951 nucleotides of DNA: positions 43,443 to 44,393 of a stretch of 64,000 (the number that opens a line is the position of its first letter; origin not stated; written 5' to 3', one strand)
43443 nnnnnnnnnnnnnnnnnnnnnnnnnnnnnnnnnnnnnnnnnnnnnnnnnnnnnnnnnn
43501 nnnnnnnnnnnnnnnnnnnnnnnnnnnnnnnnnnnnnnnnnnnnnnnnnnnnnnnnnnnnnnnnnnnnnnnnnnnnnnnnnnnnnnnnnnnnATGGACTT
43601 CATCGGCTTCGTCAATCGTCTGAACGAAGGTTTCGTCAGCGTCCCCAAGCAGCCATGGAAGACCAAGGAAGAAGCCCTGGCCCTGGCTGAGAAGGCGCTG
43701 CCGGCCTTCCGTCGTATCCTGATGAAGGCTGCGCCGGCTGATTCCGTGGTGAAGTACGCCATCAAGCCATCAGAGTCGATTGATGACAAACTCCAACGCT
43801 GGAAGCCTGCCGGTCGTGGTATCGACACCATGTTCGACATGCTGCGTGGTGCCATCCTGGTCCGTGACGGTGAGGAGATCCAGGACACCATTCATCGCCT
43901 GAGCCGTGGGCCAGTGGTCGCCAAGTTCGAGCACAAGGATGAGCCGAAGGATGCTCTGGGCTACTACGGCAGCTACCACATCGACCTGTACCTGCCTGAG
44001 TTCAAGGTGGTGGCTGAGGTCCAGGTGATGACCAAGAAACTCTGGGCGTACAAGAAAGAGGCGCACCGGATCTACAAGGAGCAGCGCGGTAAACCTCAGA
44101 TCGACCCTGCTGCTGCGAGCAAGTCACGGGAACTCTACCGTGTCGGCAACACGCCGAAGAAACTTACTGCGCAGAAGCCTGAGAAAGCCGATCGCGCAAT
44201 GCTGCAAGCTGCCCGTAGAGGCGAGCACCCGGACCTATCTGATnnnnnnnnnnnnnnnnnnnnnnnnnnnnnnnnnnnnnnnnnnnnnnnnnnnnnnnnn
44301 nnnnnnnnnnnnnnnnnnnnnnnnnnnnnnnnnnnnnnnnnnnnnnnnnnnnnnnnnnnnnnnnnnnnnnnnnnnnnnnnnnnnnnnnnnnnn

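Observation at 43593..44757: Convergent, 83-nt-overlapping RelA/SpoT synthetase-like and HD hydrolase-like gene pair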

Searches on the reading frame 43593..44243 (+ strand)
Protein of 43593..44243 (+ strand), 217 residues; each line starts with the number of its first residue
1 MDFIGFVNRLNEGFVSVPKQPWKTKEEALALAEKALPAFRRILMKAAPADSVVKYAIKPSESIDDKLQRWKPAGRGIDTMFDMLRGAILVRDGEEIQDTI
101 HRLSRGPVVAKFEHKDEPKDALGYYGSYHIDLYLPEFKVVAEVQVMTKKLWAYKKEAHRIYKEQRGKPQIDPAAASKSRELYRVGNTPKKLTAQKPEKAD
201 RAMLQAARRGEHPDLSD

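Call 3: search_protein_families(library=pfam, proteins=[window:43593-44243:+], max_evalue=1)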
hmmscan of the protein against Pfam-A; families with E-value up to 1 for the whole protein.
window:43593-44243:+ (217 aa): 1 family
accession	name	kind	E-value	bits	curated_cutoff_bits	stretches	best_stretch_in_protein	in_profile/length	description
PF04607.23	RelA_SpoT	-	8.6e-05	23.2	27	1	57-164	3-111/113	Region found in RelA / SpoT proteins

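Call 4: search_protein_families(library=phrogs, proteins=[window:43593-44243:+], max_evalue=0.01)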
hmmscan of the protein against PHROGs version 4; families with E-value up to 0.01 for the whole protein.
window:43593-44243:+ (217 aa): 2 families
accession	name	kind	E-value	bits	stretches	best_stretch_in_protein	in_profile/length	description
phrog_37685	-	unknown function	2e-14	55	1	38-169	100-231/250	-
phrog_4012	-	unknown function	0.00015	23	1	41-163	71-200/211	-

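Call 6: search_solved_structures(query=window:43593-44243:+, max_evalue=10, show_alignments=3)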
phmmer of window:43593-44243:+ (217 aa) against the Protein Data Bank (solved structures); distinct sequences matched with E-value up to 10: 2.
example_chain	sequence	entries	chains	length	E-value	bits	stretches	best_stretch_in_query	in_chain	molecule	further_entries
8qye_MOLA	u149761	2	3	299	0.3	14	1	61-164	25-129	ENDO-ALPHA-N-ACETYLGALACTOSAMINIDASE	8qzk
3cae_A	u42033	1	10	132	0.75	12.6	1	111-185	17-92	Endonuclease I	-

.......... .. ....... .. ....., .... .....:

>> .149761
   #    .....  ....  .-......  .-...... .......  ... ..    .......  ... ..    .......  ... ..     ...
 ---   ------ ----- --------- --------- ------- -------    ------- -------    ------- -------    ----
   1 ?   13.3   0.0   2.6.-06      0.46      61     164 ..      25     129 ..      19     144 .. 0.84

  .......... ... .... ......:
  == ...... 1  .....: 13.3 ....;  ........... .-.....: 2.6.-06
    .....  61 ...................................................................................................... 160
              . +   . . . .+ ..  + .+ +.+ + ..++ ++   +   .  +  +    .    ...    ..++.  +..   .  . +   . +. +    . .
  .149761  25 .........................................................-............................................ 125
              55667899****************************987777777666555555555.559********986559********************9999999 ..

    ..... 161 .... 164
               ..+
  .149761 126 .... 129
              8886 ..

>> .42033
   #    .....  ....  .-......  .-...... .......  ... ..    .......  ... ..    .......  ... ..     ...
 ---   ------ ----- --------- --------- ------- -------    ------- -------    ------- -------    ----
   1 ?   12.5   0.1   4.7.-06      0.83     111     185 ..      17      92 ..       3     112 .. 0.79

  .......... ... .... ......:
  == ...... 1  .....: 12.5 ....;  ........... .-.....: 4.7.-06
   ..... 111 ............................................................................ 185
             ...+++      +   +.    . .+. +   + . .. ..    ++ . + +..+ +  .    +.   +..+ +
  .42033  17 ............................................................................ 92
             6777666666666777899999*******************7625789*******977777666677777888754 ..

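Call 8: search_protein_families(library=padloc, proteins=[window:43593-44243:+], max_evalue=1)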
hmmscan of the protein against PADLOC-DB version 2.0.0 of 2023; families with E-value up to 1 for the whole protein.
window:43593-44243:+ (217 aa): 0 families

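Call 9: search_protein_families(library=ncbifam, proteins=[window:43593-44243:+], max_evalue=1)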
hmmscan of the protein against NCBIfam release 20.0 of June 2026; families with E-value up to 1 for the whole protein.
window:43593-44243:+ (217 aa): 0 families

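Call 10: find_homologous_proteins(query=window:43593-44243:+)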
Query window:43593-44243:+ (217 aa): 10 proteins with E <= 0.001 among 1391 candidates.
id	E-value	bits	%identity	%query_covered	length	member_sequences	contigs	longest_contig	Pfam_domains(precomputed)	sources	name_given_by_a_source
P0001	7.1e-140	482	100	100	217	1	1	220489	-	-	-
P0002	1.5e-114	399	82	100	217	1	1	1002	-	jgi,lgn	jgi:ppGpp synthetase/RelA/SpoT-type nucleotidyltranferase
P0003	2.4e-112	392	80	100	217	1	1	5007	PF04607.24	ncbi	-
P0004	2.6e-102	359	77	100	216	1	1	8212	-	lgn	-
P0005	2.2e-75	271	83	67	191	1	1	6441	-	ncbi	-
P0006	4.0e-74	267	63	91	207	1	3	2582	PF04607.24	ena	-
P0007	1.2e-66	242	61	87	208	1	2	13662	PF04607.24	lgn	-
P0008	7.9e-64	233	55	91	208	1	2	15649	-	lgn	-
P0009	1.7e-59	219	53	92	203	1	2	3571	PF04607.24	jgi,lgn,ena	jgi:ppGpp synthetase/RelA/SpoT-type nucleotidyltranferase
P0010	9.7e-19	86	38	75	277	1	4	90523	PF04607.24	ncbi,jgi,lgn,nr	ncbi:MAG: hypothetical protein BV459_03230 [Thermoplasmata archaeon M11B2D]|nr:MAG: hypothetical pro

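Call 13: search_solved_structures(query=A1, max_evalue=10, show_alignments=4)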
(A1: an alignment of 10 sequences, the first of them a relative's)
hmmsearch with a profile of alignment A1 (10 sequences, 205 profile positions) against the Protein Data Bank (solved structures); distinct sequences matched with E-value up to 10: 7.
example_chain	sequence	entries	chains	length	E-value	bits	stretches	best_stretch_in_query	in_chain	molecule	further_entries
2be3_A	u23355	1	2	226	6.7e-05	25.7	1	53-177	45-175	GTP pyrophosphokinase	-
6fgk_A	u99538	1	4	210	0.00018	24.3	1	54-172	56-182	GTP pyrophosphokinase YwaC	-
5f2v_V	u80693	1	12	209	0.00025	23.8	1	53-166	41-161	GTP pyrophosphokinase YjbM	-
5ded_D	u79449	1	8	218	0.00028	23.7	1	53-166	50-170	GTP pyrophosphokinase YjbM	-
5dec_A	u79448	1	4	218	0.00028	23.7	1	53-166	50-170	GTP pyrophosphokinase YjbM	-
1esr_A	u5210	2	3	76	0.62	12.8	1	34-84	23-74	MONOCYTE CHEMOTACTIC PROTEIN 2 | C-C motif chemokine 8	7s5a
7xa3_L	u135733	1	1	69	0.75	12.5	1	31-74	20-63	C-C motif chemokine 2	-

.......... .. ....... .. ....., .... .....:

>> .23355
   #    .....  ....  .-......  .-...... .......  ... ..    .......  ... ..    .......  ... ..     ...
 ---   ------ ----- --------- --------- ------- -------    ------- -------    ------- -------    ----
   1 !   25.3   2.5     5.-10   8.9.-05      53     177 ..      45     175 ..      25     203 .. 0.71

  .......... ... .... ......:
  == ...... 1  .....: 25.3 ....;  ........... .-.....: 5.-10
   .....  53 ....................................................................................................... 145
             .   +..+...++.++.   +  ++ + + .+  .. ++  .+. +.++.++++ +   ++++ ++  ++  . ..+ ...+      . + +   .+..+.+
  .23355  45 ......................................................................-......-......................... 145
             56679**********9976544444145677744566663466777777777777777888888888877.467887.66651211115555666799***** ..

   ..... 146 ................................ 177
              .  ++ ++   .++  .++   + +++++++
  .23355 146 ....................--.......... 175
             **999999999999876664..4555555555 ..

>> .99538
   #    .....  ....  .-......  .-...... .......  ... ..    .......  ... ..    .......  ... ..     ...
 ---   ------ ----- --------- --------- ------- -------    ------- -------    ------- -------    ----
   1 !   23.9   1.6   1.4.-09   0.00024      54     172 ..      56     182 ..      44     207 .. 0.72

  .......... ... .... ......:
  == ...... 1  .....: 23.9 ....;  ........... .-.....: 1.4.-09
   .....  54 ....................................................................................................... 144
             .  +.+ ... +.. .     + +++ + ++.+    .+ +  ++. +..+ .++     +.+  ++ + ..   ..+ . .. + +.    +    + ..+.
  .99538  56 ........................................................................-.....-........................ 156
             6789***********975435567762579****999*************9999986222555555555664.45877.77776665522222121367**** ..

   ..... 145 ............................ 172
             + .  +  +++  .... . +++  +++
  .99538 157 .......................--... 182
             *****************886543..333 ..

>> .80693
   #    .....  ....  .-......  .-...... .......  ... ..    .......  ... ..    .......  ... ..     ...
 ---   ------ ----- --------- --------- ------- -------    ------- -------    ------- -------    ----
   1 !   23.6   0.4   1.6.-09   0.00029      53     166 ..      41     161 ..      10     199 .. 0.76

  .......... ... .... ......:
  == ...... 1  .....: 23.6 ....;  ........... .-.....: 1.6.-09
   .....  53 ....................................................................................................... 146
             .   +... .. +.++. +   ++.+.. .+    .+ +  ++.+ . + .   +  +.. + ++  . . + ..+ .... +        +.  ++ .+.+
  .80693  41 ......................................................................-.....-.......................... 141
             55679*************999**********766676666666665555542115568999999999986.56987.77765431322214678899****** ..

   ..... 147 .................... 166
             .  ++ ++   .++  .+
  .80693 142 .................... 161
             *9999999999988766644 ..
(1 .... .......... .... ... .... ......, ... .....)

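Call 16: find_encoding_contigs(protein=P0008, flank=8000, max_places=3)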
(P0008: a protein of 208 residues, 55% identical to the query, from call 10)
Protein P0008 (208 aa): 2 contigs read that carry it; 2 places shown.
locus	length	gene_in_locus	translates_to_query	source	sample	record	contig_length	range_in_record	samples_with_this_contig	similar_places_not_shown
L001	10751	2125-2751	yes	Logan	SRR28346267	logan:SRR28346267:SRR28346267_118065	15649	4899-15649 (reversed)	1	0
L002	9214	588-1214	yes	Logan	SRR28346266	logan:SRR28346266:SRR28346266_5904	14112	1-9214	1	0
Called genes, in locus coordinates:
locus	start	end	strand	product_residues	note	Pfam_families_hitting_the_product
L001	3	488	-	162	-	?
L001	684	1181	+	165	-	-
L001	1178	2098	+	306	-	-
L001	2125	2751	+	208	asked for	-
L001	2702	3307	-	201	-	PF13328:HD_4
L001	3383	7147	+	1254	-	PF02811:PHP, PF07733:DNA_pol3_alpha, PF17657:DNA_pol3_finger, PF14579:HHH_6 (faint)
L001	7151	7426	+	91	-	PF05488:PAAR_motif (weak)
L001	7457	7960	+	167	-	-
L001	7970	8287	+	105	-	-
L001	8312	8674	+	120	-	-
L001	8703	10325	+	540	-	-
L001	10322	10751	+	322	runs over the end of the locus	PF10046:BLOC1_2 (faint)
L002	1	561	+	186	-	?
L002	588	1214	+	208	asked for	-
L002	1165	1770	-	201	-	PF13328:HD_4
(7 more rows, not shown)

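Call 17: find_encoding_contigs(protein=P0007, flank=8000, max_places=3)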
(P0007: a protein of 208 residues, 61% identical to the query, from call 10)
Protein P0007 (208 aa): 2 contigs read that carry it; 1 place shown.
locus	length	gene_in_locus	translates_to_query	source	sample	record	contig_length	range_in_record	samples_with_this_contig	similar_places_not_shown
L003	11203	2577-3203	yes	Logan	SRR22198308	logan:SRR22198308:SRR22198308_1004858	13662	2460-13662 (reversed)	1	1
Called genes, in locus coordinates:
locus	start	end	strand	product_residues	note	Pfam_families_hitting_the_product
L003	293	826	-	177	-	PF24729:Acb2_Tad1_hairpin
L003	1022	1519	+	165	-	-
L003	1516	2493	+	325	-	-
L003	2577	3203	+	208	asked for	PF04607:RelA_SpoT (faint)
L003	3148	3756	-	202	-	PF13328:HD_4, PF01966:HD (weak)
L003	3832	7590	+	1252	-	PF02811:PHP, PF07733:DNA_pol3_alpha, PF17657:DNA_pol3_finger, PF14579:HHH_6 (weak)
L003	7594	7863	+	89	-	PF05488:PAAR_motif (weak)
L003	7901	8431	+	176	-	-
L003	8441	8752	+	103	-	-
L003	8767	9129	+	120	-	-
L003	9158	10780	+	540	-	-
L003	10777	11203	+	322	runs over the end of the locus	PF23991:DUF7310 (faint), PF10046:BLOC1_2 (faint)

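Call 18: find_encoding_contigs(protein=P0010, flank=8000, max_places=4)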
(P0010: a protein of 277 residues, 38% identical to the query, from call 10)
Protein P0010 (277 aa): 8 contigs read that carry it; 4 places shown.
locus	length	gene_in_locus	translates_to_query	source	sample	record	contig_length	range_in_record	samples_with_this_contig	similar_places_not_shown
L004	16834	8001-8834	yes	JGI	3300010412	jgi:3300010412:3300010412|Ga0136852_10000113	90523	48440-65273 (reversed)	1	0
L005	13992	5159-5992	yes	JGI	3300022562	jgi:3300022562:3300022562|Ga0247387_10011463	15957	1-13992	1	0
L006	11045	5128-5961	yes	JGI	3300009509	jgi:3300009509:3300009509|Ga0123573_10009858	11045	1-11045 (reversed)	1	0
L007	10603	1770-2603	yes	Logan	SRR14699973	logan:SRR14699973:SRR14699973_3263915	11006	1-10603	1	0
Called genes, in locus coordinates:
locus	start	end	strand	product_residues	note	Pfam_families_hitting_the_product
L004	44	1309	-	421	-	PF00004:AAA (weak), PF07726:AAA_3 (weak), PF07728:AAA_5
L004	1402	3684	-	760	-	-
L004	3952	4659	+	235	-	-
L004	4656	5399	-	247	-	PF23780:S-AdoMet_lyase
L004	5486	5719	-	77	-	-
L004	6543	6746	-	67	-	-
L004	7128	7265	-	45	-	-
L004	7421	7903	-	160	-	PF13328:HD_4 (weak)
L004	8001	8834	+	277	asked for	PF04607:RelA_SpoT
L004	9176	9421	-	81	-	-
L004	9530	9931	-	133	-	-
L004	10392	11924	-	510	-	-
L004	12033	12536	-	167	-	PF04308:RNaseH_like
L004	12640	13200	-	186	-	-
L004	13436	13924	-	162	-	-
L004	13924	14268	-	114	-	PF00565:SNase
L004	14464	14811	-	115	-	-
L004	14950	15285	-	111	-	PF22887:DUF7022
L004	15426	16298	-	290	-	-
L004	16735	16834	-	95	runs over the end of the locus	PF14216:DUF4326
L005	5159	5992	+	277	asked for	PF04607:RelA_SpoT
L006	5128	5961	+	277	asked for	PF04607:RelA_SpoT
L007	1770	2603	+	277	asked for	PF04607:RelA_SpoT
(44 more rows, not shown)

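Call 20: predict_structure(alignment_id=A1)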
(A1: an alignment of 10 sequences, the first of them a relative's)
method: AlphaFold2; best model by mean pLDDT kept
length: 217 residues; sequences in the alignment: 10
mean_pLDDT: 84.0   pTM: 0.75
mean pLDDT of the five models: 84.0, 83.7, 83.3, 81.2, 79.7
residues with pLDDT >= 90: 123; 70-90: 51; 50-70: 35; < 50: 8
segments of 3 or more residues with pLDDT < 50: 194-196, 215-217
pLDDT, mean of each block of 10 residues (from residue 1): 56 71 95 97 94 96 92 91 95 90 80 85 89 91 95 92 88 93 86 52 62 46
secondary structure, 60 per line:
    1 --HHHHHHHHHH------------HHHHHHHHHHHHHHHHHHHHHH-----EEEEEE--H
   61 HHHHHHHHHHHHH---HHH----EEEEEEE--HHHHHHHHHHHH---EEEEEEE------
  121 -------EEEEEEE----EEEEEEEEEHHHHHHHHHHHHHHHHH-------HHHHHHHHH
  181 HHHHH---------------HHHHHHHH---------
elements in order: H3-12 H25-46 E52-57 H60-73 E84-90 H93-104 E108-114 E128-134 E139-147 H148-164 H172-185 H201-208

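Call 22: search_protein_representatives(alignment_id=A1)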
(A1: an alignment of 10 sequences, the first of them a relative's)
Query: 10 sequences, 205 profile positions. Proteins with E-value up to 0.001 (for the whole library): 602; up to 1e-10: 231; up to 1e-30: 48. The best 150 are listed.
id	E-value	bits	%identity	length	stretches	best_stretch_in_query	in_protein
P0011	9.6e-101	351.8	-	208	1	1-204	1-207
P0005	8.5e-83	293.2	-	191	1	1-176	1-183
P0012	7.9e-66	237.8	-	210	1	1-193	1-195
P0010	4.6e-63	228.8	-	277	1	2-196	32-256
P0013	1.5e-42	161.8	-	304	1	7-197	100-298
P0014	2.4e-42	161.1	-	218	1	14-195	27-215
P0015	3.2e-41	157.4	-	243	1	26-186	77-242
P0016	4.1e-41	157.1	-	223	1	1-188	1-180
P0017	6.5e-40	153.2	-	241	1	13-193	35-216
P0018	3.8e-39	150.7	-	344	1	16-187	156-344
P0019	4.1e-39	150.5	-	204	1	29-187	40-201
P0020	2.5e-38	148.0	-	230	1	13-197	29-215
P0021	4.0e-38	147.3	-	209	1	26-198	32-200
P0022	7.1e-37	143.2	-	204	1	20-195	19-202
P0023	7.2e-37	143.2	-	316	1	18-187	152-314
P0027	7.1e-36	140.0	-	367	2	18-187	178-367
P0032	3.0e-35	137.9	-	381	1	23-187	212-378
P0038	4.1e-34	134.2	-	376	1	27-189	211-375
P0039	4.2e-34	134.2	-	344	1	33-173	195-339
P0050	3.2e-32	128.1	-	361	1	15-191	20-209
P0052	5.5e-32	127.3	-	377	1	12-195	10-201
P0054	2.1e-31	125.4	-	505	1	30-190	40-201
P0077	6.2e-29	117.3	-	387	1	29-191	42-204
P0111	1.3e-26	109.7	-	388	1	38-192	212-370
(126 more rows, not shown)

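Call 24: fold_search(model_id=the predicted structure, library=pdb)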
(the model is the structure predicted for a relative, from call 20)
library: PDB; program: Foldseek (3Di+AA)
matches with E <= 10: 527; with E <= 0.001: 65
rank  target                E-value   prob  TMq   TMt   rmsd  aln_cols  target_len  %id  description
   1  6ox6_A                1.5e-06  1.00  0.54  0.59   6.1       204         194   22  Crystal structure of the complex between the Type VI effector Tas1 and its immunity protein (released 2019-09-18)
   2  6fgk_A                3.1e-06  1.00  0.54  0.62   4.7       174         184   20  Crystal structure of the small alarmone synthethase 2 from Bacillus subtilis (released 2018-02-07)
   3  3l9d_A                3.1e-06  1.00  0.52  0.56   8.5       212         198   16  The Crystal Structure of smu.1046c from Streptococcus mutans UA159 (released 2011-01-12)
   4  6fgk_C                3.2e-06  1.00  0.54  0.63   4.5       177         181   20  Crystal structure of the small alarmone synthethase 2 from Bacillus subtilis (released 2018-02-07)
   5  6fgk_D                4.4e-06  1.00  0.57  0.65   4.1       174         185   18  Crystal structure of the small alarmone synthethase 2 from Bacillus subtilis (released 2018-02-07)
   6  5dec_A                5.2e-06  1.00  0.57  0.65   8.7       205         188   17  Crystal structure of the small alarmone synthetase 1 from Bacillus subtilis (released 2015-10-28)
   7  5dec_B                5.2e-06  1.00  0.58  0.65   8.7       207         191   17  Crystal structure of the small alarmone synthetase 1 from Bacillus subtilis (released 2015-10-28)
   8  5dec_D                5.9e-06  1.00  0.56  0.64   8.7       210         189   18  Crystal structure of the small alarmone synthetase 1 from Bacillus subtilis (released 2015-10-28)
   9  6ex0_A                6.6e-06  1.00  0.51  0.56   5.0       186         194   16  Crystal structure of RelP (SAS2) from Staphylococcus aureus bound to pppGpp in the post-catalytic state (released 2018-01-24)
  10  6fgk_B                7.0e-06  1.00  0.54  0.63   4.6       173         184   18  Crystal structure of the small alarmone synthethase 2 from Bacillus subtilis (released 2018-02-07)
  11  8vx3_C                7.5e-06  1.00  0.58  0.61   4.5       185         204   18  Structure of an exported small alarmone synthetase from Streptomyces albidoflavus (released 2025-02-05)
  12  3l9d_B                7.9e-06  1.00  0.50  0.55   5.2       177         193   18  The Crystal Structure of smu.1046c from Streptococcus mutans UA159 (released 2011-01-12)
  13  6ewz_B                1.3e-05  1.00  0.55  0.59   4.5       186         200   16  Crystal structure of RelP (SAS2) from Staphylococcus aureus bound to AMPCPP and GTP in the pre-catalytic state (released 2018-01-24)
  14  6fgj_A                1.4e-05  1.00  0.55  0.61   4.0       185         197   18  Crystal structure of the small alarmone synthethase 2 from Staphylococcus aureus (released 2018-02-07)
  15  8vx3_B                1.4e-05  1.00  0.57  0.59   4.5       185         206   18  Structure of an exported small alarmone synthetase from Streptomyces albidoflavus (released 2025-02-05)
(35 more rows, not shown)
